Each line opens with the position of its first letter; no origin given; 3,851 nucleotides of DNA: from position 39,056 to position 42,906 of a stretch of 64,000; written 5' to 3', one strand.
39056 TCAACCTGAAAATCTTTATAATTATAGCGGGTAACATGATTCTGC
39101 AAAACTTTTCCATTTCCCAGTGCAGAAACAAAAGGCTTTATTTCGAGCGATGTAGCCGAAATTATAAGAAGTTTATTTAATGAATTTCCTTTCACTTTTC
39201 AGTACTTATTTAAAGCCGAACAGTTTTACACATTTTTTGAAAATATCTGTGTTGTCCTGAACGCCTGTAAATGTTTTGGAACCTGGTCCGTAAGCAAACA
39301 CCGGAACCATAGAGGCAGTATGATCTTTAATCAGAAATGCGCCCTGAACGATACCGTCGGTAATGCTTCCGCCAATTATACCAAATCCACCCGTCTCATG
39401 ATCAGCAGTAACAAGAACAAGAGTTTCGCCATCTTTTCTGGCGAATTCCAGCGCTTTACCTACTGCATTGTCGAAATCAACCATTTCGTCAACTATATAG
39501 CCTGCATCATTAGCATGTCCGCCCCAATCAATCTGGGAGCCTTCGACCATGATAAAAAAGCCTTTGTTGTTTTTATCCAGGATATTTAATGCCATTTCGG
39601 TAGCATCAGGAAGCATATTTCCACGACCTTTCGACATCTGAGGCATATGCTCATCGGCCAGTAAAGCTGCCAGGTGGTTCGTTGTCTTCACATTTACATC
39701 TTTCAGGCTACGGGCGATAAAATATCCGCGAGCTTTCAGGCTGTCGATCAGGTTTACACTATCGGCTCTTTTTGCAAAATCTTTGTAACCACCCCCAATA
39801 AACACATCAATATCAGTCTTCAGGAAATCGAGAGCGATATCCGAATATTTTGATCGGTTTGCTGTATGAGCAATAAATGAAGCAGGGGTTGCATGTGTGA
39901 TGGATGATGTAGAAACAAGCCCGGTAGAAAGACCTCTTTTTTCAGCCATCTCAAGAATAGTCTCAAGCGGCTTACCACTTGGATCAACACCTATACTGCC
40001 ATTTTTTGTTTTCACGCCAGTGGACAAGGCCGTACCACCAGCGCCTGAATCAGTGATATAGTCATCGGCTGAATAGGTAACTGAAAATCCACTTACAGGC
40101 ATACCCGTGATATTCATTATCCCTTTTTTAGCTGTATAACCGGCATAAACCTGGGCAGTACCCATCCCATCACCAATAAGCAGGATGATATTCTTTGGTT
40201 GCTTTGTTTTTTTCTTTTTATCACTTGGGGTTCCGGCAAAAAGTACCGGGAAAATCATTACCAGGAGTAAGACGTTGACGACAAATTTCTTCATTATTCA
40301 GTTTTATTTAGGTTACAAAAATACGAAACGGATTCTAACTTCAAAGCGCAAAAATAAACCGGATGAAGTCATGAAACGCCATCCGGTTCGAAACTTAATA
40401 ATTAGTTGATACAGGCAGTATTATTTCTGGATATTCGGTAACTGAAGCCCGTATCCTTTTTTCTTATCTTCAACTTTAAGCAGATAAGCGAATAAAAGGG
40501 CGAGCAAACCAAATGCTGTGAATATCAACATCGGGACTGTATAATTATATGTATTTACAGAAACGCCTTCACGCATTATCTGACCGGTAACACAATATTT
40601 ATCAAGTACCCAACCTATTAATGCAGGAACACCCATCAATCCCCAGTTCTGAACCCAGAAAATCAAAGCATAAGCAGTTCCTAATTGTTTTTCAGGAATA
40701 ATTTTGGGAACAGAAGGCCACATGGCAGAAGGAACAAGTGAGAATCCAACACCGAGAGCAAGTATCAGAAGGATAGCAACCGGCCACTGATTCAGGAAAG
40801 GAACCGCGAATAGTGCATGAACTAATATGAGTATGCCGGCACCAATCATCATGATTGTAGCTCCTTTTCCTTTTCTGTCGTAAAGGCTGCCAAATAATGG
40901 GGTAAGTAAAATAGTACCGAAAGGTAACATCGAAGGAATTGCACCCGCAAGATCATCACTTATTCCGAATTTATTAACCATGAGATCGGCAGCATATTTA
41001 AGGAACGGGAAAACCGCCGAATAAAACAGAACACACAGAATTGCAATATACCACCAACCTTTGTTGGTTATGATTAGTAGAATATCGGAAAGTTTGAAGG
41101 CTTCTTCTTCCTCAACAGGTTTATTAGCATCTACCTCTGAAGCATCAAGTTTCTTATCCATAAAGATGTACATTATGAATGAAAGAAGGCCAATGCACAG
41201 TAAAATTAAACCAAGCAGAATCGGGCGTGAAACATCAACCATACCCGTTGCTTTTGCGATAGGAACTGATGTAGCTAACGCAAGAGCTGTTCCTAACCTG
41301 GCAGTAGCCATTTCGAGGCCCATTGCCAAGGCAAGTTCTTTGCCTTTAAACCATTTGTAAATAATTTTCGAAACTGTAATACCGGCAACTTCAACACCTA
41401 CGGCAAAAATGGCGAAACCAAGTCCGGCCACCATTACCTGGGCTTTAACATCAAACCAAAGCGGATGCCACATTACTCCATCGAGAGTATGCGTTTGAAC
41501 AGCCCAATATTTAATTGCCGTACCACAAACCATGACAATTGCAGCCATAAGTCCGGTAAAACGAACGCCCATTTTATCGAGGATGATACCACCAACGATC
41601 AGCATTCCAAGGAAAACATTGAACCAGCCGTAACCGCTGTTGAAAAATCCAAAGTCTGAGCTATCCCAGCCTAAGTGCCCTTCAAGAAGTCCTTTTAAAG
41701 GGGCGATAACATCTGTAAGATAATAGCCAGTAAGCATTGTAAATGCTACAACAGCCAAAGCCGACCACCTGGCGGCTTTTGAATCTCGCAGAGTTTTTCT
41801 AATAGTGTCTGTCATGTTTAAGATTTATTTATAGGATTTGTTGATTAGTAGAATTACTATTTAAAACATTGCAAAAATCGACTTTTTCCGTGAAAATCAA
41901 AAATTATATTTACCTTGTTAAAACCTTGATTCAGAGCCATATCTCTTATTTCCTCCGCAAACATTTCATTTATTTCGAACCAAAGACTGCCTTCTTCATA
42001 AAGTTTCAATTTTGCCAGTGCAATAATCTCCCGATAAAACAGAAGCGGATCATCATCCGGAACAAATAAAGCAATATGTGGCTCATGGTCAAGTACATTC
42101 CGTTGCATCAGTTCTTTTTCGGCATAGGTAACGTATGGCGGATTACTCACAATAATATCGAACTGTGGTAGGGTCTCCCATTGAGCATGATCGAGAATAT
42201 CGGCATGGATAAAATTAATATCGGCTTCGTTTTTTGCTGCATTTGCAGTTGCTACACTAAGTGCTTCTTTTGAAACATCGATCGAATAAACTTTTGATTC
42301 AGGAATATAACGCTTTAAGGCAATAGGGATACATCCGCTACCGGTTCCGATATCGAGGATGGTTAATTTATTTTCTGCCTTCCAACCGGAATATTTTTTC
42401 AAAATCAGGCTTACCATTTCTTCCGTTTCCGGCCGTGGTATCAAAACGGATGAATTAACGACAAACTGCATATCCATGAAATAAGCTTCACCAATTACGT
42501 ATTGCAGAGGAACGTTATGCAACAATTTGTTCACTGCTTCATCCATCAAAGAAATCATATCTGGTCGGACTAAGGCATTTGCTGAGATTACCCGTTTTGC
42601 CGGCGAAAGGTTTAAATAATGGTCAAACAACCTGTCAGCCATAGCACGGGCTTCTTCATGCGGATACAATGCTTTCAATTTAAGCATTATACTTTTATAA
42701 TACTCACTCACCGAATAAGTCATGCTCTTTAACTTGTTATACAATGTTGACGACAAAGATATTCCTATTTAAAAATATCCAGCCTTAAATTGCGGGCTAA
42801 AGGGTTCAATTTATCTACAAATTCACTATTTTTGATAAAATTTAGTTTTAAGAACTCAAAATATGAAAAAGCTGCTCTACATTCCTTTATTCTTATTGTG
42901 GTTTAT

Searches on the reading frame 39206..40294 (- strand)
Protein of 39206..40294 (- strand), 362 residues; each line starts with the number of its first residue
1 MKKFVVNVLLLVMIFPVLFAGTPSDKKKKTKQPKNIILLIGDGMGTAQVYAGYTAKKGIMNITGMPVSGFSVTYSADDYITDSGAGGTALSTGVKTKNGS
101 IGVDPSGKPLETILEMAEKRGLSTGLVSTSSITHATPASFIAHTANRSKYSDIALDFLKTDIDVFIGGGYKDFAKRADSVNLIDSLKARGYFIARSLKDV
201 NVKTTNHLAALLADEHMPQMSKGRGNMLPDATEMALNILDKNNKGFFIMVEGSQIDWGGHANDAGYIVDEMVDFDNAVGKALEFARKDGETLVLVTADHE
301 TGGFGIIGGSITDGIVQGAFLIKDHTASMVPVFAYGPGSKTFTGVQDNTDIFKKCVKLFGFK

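Call 55: search_protein_families(library=pfam, max_evalue=0.0001, proteins=[window:39206-40294:-])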
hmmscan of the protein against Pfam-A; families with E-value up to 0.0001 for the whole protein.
window:39206-40294:- (362 aa): 2 families
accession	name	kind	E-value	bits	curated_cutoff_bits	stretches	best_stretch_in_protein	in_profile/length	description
PF00245.25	Alk_phosphatase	-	2.9e-82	277.3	24.4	2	34-310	2-326/423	Alkaline phosphatase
PF01676.23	Metalloenzyme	-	5.6e-09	36.3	24.3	1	232-341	135-227/252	Metalloenzyme superfamily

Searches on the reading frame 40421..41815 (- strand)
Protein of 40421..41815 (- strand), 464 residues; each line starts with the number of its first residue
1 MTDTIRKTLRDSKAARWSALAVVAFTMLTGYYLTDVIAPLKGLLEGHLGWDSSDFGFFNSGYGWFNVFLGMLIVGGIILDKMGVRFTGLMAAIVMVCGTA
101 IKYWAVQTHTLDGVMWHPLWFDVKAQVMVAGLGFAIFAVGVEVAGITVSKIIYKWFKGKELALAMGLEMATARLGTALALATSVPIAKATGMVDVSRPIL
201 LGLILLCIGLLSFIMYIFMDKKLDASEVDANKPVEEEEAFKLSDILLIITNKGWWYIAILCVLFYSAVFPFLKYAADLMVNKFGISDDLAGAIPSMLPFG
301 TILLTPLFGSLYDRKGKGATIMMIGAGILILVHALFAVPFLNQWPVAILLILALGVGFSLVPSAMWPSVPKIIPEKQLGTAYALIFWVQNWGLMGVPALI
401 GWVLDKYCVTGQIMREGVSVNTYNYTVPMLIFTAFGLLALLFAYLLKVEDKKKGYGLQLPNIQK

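Call 55: search_protein_families(library=pfam, max_evalue=0.0001, proteins=[window:40421-41815:-])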
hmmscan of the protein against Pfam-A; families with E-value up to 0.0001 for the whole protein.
window:40421-41815:- (464 aa): 1 family
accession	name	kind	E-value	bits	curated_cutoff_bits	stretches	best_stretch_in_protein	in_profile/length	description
PF07690.21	MFS_1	-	1.3e-36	126.7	33.4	2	21-394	2-344/347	Major Facilitator Superfamily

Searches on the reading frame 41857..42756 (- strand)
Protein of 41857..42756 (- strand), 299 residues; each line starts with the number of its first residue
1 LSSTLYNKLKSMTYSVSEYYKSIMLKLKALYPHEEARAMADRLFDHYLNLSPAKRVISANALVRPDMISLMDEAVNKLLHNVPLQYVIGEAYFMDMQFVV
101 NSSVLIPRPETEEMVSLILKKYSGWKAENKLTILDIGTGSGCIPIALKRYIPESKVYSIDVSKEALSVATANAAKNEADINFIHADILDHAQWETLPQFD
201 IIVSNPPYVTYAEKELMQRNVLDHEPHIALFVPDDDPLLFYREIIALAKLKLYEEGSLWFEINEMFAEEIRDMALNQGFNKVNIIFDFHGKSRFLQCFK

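Call 56: search_protein_families(library=pfam, max_evalue=0.0001, proteins=[window:41857-42756:-])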
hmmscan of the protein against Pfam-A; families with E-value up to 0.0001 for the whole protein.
window:41857-42756:- (299 aa): 9 families
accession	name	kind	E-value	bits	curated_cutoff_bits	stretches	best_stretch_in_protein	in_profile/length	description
PF05175.20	MTS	-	1.9e-16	60.6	23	1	129-213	31-113/170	Methyltransferase small domain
PF13847.12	Methyltransf_31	-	1.2e-13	51.4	27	1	129-207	3-83/145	Methyltransferase domain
PF13649.12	Methyltransf_25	-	1.5e-11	45.2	27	1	133-206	1-73/97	Methyltransferase domain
PF06325.19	PrmA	-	1.9e-09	37.9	22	1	126-205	159-233/296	Ribosomal protein L11 methyltransferase (PrmA)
PF08241.18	Methyltransf_11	-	8.4e-08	33.2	21.2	1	134-205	1-67/95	Methyltransferase domain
PF08242.18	Methyltransf_12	-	4.3e-07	31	30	1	134-205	1-72/98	Methyltransferase domain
PF02384.22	N6_Mtase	-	5.3e-07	29.7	20.4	1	114-218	38-146/311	N-6 DNA Methylase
PF17827.6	PrmC_N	-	1e-06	29.6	23.4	1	27-89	10-71/71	PrmC N-terminal domain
PF03602.21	Cons_hypoth95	-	7.1e-05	23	24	1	130-215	42-131/182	Conserved hypothetical protein 95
